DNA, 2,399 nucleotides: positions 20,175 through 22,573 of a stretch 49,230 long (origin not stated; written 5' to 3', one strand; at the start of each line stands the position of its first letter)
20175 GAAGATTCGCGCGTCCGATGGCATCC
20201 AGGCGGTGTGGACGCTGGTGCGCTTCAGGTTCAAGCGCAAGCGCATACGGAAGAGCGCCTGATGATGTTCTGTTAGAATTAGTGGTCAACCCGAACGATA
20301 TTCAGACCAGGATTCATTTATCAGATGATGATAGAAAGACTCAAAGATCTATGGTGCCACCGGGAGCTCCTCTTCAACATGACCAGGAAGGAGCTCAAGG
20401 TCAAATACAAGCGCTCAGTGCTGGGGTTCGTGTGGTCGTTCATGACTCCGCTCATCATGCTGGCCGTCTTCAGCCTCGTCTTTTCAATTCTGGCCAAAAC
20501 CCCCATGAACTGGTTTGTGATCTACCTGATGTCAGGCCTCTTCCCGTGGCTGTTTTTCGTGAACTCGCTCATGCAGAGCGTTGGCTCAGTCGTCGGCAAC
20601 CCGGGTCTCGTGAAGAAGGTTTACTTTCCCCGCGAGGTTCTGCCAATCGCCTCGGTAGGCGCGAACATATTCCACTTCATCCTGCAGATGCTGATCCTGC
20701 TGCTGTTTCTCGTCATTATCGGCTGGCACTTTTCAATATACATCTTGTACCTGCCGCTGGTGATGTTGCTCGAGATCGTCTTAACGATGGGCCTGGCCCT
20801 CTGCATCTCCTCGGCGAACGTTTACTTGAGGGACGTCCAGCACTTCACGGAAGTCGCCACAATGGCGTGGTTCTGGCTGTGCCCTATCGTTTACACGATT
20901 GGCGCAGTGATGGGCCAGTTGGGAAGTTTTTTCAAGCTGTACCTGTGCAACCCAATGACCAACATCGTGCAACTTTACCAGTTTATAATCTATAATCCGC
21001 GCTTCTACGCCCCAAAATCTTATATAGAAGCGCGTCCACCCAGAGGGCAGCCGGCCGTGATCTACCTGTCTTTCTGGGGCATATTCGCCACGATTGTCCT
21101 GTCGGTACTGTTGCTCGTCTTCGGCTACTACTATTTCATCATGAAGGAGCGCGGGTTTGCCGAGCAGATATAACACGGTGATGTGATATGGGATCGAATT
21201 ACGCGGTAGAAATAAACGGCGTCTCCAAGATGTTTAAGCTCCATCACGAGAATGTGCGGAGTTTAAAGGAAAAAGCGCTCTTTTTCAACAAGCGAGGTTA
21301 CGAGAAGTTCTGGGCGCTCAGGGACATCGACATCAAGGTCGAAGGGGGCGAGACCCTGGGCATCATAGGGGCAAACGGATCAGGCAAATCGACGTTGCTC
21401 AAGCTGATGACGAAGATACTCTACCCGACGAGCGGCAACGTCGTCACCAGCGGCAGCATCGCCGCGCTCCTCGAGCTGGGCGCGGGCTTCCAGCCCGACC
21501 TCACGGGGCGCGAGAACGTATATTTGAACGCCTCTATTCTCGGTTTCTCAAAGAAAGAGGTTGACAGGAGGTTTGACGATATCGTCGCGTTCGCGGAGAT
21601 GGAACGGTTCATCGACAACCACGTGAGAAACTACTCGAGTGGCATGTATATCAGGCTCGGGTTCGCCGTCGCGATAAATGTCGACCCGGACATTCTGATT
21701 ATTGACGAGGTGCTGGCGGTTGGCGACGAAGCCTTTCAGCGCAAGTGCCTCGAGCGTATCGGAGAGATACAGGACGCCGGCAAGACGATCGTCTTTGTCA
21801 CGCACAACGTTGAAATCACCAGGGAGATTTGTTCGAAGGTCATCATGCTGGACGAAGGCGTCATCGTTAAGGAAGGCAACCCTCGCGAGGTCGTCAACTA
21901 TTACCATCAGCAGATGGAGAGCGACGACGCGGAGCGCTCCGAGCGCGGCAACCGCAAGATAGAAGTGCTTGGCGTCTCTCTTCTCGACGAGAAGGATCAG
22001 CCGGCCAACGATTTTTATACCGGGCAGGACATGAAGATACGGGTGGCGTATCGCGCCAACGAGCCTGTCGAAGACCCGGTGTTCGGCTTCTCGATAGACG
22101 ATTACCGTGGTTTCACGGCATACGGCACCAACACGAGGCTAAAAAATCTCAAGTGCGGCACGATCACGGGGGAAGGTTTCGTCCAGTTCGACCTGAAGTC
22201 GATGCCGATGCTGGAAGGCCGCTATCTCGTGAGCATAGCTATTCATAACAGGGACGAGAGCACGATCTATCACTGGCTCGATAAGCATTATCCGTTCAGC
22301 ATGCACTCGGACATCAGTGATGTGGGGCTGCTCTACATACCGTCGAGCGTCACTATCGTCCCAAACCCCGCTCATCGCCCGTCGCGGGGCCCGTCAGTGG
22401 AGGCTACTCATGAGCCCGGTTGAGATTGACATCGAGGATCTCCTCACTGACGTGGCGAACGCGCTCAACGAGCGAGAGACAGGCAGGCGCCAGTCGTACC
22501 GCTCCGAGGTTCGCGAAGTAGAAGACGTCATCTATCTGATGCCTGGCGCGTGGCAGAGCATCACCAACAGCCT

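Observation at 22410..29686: Four consecutive coiled-coil SAM methyltransferases directly downstream of wzm-wzt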

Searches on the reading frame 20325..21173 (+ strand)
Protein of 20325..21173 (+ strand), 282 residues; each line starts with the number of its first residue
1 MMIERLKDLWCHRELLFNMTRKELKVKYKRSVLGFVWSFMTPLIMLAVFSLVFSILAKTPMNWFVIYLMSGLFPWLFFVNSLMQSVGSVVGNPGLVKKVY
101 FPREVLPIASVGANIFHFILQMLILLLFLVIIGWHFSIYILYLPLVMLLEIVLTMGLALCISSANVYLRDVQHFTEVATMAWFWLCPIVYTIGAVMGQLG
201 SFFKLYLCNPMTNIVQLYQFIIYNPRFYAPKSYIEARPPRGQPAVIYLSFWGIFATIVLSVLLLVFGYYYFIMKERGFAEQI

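Call 4: search_protein_families(library=pfam, proteins=[window:20325-21173:+], max_evalue=0.01)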
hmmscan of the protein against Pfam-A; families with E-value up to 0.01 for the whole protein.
window:20325-21173:+ (282 aa): 1 family
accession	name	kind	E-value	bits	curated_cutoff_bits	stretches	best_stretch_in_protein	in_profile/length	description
PF01061.29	ABC2_membrane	-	1.8e-15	57.5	26.9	1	16-221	3-209/211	ABC-2 type transporter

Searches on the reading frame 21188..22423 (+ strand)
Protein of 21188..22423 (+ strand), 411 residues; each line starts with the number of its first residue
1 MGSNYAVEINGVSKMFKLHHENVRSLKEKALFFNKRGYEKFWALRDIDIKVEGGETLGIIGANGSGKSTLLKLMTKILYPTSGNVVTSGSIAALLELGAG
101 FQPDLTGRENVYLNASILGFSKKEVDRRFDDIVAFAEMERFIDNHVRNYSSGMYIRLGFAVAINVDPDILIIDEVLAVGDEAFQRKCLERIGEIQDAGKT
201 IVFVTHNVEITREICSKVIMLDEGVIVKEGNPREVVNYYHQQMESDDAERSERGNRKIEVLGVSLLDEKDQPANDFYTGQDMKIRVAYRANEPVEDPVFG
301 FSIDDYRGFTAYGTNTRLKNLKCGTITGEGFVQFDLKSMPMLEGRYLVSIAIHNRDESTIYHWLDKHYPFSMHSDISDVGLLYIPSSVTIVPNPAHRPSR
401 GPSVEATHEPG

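Call 4: search_protein_families(library=pfam, proteins=[window:21188-22423:+], max_evalue=0.01)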
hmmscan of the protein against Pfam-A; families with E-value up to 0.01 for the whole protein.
window:21188-22423:+ (411 aa): 7 families
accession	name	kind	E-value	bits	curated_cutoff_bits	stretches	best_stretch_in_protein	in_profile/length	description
PF14524.12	Wzt_C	-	1.7e-29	103.1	30.4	1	251-382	3-141/143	Wzt C-terminal domain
PF00005.33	ABC_tran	-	1.4e-20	74.8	25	1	44-175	1-135/137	ABC transporter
PF13555.12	AAA_29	-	8.3e-06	25.9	27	1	45-82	15-50/61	P-loop containing region of AAA domain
PF13304.12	AAA_21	-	0.00023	21.8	27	1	58-74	3-19/304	AAA domain, putative AbiEii toxin, Type IV TA system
PF13476.12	AAA_23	-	0.00049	21.2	27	1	45-84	11-49/201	AAA domain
PF13175.12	AAA_15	-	0.0023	18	32.1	1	44-81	14-50/374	AAA ATPase domain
PF25683.1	URGCP_GTPase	-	0.008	15.4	55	0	57-105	192-240/396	URGCP-like GTPase domain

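Call 14: search_protein_families(library=ncbifam, proteins=[window:21188-22423:+], max_evalue=0.01)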
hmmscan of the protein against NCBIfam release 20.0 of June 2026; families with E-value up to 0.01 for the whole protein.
window:21188-22423:+ (411 aa): 188 families (the best 25 are shown)
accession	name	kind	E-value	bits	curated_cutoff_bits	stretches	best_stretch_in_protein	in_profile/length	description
NF010065.0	PRK13545.1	equivalog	1.2e-62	212.4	538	1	4-246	2-241/549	teichoic acids export protein ATP-binding subunit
NF010066.0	PRK13546.1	equivalog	1.9e-58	197.9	320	1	4-244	2-239/264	teichoic acids export ABC transporter ATP-binding subunit TagH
NF050108.1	galactan_ABC_ATP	equivalog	1.6e-50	171.6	400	1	42-241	43-242/244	galactan export ABC transporter ATP-binding subunit Wzt/RfbE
TIGR01188.1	drrA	subfamily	2.8e-37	128.7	312.45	1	38-275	3-250/302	daunorubicin resistance ABC transporter, ATP-binding protein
TIGR04521.1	ECF_ATPase_2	equivalog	6.9e-31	107.4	330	2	109-240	104-237/279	energy-coupling factor transporter ATPase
NF010060.0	PRK13537.1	equivalog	4.4e-30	104.6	521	1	37-237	24-235/314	nodulation factor ABC transporter ATP-binding protein NodI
TIGR04520.1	ECF_ATPase_1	equivalog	1.5e-29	103.3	315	2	118-238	106-226/269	energy-coupling factor transporter ATPase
TIGR01186.1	proV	subfamily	8.1e-28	97.6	326.6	1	43-237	8-219/363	betaine/proline/choline family ABC transporter ATP-binding protein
NF010059.0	PRK13536.1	equivalog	1.2e-25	90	549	1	35-237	50-263/342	nodulation factor ABC transporter ATP-binding protein NodI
TIGR01166.1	cbiO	subfamily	2.2e-25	89.2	211.8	2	110-210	89-189/190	cobalt ABC transporter, ATP-binding protein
NF010170.0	PRK13651.1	equivalog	4.6e-25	88.2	432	2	110-237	126-254/308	cobalt transporter ATP-binding subunit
TIGR02769.1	nickel_nikE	equivalog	2.7e-24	86.1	332.55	2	135-236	136-239/265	nickel import ATP-binding protein NikE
NF010156.0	PRK13635.1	equivalog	3.2e-24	85.6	392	2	114-241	106-233/279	energy-coupling factor ABC transporter ATP-binding protein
NF007027.0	PRK09493.1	equivalog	3.6e-24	85.4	379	1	38-238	11-226/240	glutamine ABC transporter ATP-binding protein GlnQ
NF008338.0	PRK11124.1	equivalog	1.1e-23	84.1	369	2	103-234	95-227/242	arginine ABC transporter ATP-binding protein ArtP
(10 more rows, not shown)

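Call 47: search_solved_structures(query=window:21188-22423:+, max_evalue=0.001)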
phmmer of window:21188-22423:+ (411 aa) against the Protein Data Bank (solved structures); distinct sequences matched with E-value up to 0.001: 536 (the best 60 are shown).
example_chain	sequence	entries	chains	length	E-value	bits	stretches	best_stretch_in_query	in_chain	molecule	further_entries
8dku_A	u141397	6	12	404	7.8e-77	262.2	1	12-388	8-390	ABC transporter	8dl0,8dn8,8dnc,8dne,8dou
7k2t_A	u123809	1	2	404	2e-76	260.8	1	12-388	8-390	ABC transporter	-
6amx_A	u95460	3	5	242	9.6e-64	219.1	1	13-241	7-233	ABC transporter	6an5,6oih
6m96_A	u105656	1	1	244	2e-63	218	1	12-241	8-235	ABC transporter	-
6jbh_A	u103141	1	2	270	1.1e-57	199.1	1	5-246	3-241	TarH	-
7dd0_A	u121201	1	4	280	1.2e-56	195.7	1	7-239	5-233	Teichoic acids export ATP-binding protein TagH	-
9cfl_B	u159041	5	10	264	4.4e-50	174.1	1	4-243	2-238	Teichoic acids export ATP-binding protein TagH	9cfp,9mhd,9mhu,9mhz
9qhw_C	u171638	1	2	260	6.6e-41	143.8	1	39-243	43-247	ABC transporter ATP-binding protein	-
9qfx_C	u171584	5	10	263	6.7e-41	143.8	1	39-243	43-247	ABC transporter ATP-binding protein | Probable o-antigen/lipopolysaccharide transport ATP-binding protein ABC transporter RfbE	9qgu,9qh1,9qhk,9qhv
9qhx_C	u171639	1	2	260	1.7e-40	142.5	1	39-243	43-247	ABC transporter ATP-binding protein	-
9qhj_C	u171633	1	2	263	1.7e-40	142.5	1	39-243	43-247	Probable o-antigen/lipopolysaccharide transport ATP-binding protein ABC transporter RfbE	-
8tsi_A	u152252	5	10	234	3.5e-30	108.5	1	41-226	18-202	ABC transporter ATP-binding protein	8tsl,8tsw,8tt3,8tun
8tsh_A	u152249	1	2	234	9.2e-30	107.2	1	41-226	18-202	ABC transporter ATP-binding protein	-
7w01_A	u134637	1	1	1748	7.3e-28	100.9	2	43-237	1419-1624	Phospholipid-transporting ATPase ABCA3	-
7w02_A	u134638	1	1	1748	4.7e-27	98.2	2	43-237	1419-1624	Phospholipid-transporting ATPase ABCA3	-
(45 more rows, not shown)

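Call 77: search_solved_structures(query=window:21188-22423:+, max_evalue=1e-70, show_alignments=1)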
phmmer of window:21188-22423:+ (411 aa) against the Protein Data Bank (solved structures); distinct sequences matched with E-value up to 1e-70: 2.
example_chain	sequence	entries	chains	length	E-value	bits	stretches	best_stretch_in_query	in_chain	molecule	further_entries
8dku_A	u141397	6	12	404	7.8e-77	262.2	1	12-388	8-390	ABC transporter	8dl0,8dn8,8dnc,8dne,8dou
7k2t_A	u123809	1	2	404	2e-76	260.8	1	12-388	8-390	ABC transporter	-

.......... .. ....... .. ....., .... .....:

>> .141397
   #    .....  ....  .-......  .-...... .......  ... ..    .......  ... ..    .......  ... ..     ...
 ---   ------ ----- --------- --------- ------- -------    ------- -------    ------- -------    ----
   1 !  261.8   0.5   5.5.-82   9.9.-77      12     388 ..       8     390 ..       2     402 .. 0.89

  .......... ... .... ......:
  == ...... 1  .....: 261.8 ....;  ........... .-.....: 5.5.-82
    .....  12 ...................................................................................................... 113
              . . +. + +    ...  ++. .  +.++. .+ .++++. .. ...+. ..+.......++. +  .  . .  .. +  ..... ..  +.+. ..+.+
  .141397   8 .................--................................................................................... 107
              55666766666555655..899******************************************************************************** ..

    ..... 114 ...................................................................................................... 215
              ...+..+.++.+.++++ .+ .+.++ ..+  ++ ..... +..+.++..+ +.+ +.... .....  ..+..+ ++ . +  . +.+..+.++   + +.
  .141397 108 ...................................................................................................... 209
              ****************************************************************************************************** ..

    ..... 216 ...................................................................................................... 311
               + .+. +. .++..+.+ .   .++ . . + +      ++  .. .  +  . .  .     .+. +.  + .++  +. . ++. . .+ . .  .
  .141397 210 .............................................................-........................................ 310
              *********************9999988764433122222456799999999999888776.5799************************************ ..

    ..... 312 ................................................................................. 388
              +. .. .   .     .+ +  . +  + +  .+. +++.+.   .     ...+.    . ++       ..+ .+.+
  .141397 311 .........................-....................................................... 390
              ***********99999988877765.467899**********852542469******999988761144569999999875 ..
